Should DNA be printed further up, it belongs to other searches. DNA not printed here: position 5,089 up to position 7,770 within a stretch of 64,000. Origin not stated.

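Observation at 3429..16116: Nested double ABC importer: an uncharacterised five-gene cassette sits between an SBP gene and a second permease pair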

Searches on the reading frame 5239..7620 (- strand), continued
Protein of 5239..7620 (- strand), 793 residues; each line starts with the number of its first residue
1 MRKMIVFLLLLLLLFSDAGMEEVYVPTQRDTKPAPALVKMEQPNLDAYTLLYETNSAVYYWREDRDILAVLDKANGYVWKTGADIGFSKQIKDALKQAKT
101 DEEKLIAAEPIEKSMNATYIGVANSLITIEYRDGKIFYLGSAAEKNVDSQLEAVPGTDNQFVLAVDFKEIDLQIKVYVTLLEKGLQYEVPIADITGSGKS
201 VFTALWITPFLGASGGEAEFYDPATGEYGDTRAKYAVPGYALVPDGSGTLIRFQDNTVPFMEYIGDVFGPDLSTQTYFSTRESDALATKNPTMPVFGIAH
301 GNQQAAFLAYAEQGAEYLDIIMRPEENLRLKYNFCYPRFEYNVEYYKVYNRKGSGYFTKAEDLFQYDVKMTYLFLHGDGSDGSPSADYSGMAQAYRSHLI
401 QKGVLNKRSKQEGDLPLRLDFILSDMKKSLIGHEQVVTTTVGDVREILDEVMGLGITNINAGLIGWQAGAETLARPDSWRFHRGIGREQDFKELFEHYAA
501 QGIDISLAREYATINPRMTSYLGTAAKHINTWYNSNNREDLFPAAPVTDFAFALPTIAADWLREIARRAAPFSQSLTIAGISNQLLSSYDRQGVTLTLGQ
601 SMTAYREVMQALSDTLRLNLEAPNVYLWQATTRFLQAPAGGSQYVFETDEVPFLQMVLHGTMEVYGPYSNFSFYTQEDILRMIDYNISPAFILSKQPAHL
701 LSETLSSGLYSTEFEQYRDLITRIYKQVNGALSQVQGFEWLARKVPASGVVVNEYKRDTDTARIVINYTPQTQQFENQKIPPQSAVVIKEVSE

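Call 40: search_solved_structures(query=A2, max_evalue=10, show_alignments=5)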
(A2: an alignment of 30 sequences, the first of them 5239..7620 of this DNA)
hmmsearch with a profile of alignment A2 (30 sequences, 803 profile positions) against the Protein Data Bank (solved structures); distinct sequences matched with E-value up to 10: 2.
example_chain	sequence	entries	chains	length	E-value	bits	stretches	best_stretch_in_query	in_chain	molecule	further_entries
4wtp_A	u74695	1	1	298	0.15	13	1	541-644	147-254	beta-1,3-glucanosyltransferase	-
4wtr_A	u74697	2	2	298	0.22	12.4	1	541-644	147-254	beta-1,3-glucanosyltransferase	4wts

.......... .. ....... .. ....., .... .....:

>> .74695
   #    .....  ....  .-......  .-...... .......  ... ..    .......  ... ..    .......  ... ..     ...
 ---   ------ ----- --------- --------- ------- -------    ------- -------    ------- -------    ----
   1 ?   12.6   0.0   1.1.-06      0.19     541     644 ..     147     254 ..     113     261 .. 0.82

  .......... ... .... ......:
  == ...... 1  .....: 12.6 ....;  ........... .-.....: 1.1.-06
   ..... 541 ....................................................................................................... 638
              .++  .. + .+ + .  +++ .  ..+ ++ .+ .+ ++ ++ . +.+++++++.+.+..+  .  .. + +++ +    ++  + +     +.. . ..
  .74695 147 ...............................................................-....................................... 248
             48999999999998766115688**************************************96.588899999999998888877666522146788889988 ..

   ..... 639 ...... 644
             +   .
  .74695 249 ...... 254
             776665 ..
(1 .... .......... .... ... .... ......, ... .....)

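Call 41: search_protein_representatives(alignment_id=A2)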
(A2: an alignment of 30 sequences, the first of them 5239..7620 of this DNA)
Query: 30 sequences, 803 profile positions. Proteins with E-value up to 0.001 (for the whole library): 4172; up to 1e-10: 3501; up to 1e-30: 1759. The best 150 are listed.
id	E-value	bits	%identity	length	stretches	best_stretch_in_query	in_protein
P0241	0.0e+00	1289.1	-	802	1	1-798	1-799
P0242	0.0e+00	1086.3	-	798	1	2-799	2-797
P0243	0.0e+00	1054.1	-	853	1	8-799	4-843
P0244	4.7e-285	964.0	-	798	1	7-798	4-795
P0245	2.0e-282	955.3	-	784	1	16-800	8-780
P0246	5.7e-275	930.6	-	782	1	48-799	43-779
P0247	2.3e-270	915.4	-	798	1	17-798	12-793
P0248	4.6e-270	914.4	-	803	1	8-799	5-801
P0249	4.1e-266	901.3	-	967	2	106-798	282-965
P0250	2.7e-265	898.6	-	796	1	3-799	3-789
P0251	3.3e-263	891.7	-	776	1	8-797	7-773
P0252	3.8e-261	884.9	-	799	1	15-798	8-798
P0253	2.2e-260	882.3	-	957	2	108-798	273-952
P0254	3.9e-254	861.7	-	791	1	12-799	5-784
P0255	6.4e-254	861.0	-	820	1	11-799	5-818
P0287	1.1e-124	433.5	-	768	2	119-799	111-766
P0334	9.8e-103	360.9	-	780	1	33-798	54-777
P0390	7.4e-89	315.0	-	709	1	96-800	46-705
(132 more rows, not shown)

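Call 44: find_related_loci(query=A3, collection=metagenome_contigs, flank=10000)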
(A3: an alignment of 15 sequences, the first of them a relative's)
Query A3 (768 aa) in metagenome_contigs; peptide patterns used: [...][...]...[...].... (x = any residue, [..] = any of these).
600 stretches matched a pattern (row limit reached: there are more); 587 encode a relative of the query (tblastn E <= 1e-3); the best 80 are kept; 80 distinct loci.
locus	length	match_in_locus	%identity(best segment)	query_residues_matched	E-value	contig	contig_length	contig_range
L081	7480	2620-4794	61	41-767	0e+0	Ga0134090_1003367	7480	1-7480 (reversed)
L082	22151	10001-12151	46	44-767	0e+0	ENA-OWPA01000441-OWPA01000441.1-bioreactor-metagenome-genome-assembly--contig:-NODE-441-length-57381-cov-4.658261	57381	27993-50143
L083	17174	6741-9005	45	2-768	0e+0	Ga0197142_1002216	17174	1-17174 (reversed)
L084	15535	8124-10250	48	42-749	0e+0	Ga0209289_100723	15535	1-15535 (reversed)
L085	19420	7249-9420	46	51-765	0e+0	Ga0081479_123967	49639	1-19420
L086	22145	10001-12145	45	44-766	0e+0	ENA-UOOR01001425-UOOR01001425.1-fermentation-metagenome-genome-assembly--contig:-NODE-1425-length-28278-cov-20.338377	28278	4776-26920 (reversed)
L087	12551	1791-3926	43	47-766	0e+0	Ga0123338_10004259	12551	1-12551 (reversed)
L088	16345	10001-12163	41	32-764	0e+0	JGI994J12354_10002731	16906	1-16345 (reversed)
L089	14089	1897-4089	39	1-744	9e-179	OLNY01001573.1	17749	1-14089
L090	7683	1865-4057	39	1-744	1e-179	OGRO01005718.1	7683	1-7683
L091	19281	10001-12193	39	1-744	1e-178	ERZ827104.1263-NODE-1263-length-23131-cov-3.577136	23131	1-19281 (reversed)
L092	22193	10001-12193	39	1-744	2e-178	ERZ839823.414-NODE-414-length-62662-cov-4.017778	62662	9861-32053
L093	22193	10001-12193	39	1-744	2e-178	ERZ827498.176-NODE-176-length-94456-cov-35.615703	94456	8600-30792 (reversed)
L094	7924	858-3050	39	1-744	2e-178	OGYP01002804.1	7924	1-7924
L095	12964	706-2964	38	3-764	8e-173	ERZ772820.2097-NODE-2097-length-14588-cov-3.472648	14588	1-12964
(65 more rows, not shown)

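Call 61: search_protein_families(library=pfam, alignment_id=A6, max_evalue=0.00001)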
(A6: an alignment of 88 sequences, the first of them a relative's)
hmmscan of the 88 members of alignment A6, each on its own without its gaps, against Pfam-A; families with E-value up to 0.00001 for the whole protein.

A. member 1, L082:1-1365:+ (454 aa): 1 family
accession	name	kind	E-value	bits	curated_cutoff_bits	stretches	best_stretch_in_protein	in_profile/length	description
PF13199.12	Glyco_hydro_66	-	4.8e-140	468.2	23.7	1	6-450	108-544/546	Glycosyl hydrolase family 66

B. families by the number of members that match (of 88 scanned): 71 families (the first 25 are shown)
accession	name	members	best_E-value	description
PF10091.15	Glycoamylase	17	1.4e-78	Putative glucoamylase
PF13377.12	Peripla_BP_3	8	2.2e-40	Periplasmic binding protein-like domain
PF00532.27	Peripla_BP_1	8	4.8e-30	Periplasmic binding proteins and sugar binding domain of LacI family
PF13407.12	Peripla_BP_4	8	6.4e-22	Periplasmic binding protein domain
PF00356.27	LacI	8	2.9e-21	Bacterial regulatory proteins, lacI family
PF01055.32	Glyco_hydro_31_2nd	7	1.7e-61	Glycosyl hydrolases family 31 TIM-barrel domain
PF01301.25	Glyco_hydro_35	7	2.8e-51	Glycosyl hydrolases family 35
PF21365.3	Glyco_hydro_31_3rd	7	1e-27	Glycosyl hydrolase family 31 C-terminal domain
PF22369.2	GLMA_2nd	7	1.9e-23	GLMA-like, second domain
PF02449.21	Glyco_hydro_42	7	5.3e-23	Beta-galactosidase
PF13802.12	Gal_mutarotas_2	7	5.1e-21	Glycosyl hydrolase 31 N-terminal galactose mutarotase-like domain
PF00933.27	Glyco_hydro_3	6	1.8e-71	Glycosyl hydrolase family 3 N terminal domain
PF01915.27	Glyco_hydro_3_C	6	2.5e-57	Glycosyl hydrolase family 3 C-terminal domain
PF14310.12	Fn3-like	6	1.1e-21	Fibronectin type III-like domain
PF13472.12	Lipase_GDSL_2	5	3.3e-22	GDSL-like Lipase/Acylhydrolase family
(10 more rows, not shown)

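Call 80: search_protein_families(library=pfam, proteins=[window:5239-7620:-, P0287, P0334, P0390], max_evalue=10)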
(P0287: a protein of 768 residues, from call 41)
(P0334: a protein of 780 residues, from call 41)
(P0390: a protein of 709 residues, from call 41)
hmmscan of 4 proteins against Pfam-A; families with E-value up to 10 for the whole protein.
window:5239-7620:- (793 aa): 2 families
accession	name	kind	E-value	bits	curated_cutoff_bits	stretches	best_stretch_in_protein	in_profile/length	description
PF18952.6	DUF5696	-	2.7e-132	442.8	25.6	1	157-784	7-611/612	Family of unknown function (DUF5696)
PF07337.16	CagY_M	-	0.33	11.1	21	1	90-104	1-15/32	DC-EC Repeat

P0287 (768 aa): 1 family
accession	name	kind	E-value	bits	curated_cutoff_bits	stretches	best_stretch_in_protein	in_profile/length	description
PF18952.6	DUF5696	-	1.7e-171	572.2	25.6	1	151-762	3-612/612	Family of unknown function (DUF5696)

P0334 (780 aa): 1 family
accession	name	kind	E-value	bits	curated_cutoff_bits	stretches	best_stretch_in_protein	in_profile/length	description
PF18952.6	DUF5696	-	3.5e-151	505.2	25.6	1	177-774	5-612/612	Family of unknown function (DUF5696)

P0390 (709 aa): 1 family
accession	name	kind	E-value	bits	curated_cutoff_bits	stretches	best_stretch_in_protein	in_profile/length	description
PF18952.6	DUF5696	-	1.4e-164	549.4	25.6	1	108-700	3-612/612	Family of unknown function (DUF5696)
